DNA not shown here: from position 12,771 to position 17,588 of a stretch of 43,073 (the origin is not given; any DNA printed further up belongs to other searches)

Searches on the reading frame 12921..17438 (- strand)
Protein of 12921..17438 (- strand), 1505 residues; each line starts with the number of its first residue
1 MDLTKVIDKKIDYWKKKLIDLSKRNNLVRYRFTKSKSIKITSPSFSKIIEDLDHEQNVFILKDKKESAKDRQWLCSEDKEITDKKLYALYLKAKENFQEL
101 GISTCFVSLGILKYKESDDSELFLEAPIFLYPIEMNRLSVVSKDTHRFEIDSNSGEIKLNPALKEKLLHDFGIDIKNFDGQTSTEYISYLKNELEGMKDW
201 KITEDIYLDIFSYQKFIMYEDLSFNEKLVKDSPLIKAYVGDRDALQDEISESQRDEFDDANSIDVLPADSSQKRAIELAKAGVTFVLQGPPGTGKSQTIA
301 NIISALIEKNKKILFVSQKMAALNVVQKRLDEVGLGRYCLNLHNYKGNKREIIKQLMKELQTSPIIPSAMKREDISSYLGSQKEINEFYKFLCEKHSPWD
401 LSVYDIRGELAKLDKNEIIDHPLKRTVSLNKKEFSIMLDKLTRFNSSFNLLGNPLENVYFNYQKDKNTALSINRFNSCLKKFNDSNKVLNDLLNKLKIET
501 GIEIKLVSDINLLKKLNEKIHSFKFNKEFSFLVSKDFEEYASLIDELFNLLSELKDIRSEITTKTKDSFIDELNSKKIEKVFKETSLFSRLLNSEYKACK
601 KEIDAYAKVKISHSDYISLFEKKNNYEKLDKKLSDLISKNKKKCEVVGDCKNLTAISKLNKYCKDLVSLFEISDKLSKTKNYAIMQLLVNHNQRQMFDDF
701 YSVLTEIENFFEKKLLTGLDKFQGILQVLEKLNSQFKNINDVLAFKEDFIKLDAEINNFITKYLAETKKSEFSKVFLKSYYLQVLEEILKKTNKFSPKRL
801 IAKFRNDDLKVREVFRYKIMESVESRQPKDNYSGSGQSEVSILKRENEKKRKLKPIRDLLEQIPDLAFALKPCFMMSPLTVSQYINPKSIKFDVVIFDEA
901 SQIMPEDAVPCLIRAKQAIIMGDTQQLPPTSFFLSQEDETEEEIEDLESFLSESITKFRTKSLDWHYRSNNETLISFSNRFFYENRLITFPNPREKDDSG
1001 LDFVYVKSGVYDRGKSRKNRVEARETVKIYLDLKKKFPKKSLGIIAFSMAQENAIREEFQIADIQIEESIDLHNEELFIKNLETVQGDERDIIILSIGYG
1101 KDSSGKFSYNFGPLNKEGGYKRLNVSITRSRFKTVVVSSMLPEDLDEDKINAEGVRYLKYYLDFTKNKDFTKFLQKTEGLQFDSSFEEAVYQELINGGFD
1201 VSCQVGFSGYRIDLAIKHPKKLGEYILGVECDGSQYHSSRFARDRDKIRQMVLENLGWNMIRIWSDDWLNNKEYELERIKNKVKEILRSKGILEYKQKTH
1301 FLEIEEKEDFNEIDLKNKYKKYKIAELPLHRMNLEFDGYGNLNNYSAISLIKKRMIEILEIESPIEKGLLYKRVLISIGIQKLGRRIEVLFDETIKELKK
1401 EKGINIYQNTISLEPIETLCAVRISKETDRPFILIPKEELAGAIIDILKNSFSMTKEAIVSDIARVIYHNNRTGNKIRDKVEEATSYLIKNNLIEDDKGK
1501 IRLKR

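Call 10: search_protein_families(library=pfam, proteins=[window:12921-17438:-], max_evalue=0.001)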
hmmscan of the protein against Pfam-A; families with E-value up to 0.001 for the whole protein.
window:12921-17438:- (1505 aa): 10 families
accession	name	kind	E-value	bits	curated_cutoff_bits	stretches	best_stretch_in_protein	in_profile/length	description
PF18741.7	MTES_1575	-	4.4e-34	116.9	38.2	1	1186-1282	1-95/96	REase_MTES_1575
PF13195.11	DUF4011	-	9.8e-26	91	22.2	1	17-167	1-158/158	Protein of unknown function (DUF4011)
PF13087.12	AAA_12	-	4.2e-17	62.8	27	1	958-1139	15-193/195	AAA domain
PF13086.12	AAA_11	-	5.2e-14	53.1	27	1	269-931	3-254/257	AAA domain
PF13245.12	AAA_19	-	4e-07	30.7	25.1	1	272-330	1-61/134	AAA domain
PF13604.12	AAA_30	-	4.9e-07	30.1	27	1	269-330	3-66/191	AAA domain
PF04480.18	DUF559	-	3.9e-06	27.1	20.6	1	1199-1283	33-108/109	Protein of unknown function (DUF559)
PF11784.13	DUF3320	-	7.5e-06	26.3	25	1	1350-1388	11-49/50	Protein of unknown function (DUF3320)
PF09848.15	SLFN-g3_helicase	-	8.1e-06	25.8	24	0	284-358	3-71/354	Schlafen group 3, DNA/RNA helicase domain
PF04851.21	ResIII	-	0.00068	20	22.5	0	281-352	22-95/164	Type III restriction enzyme, res subunit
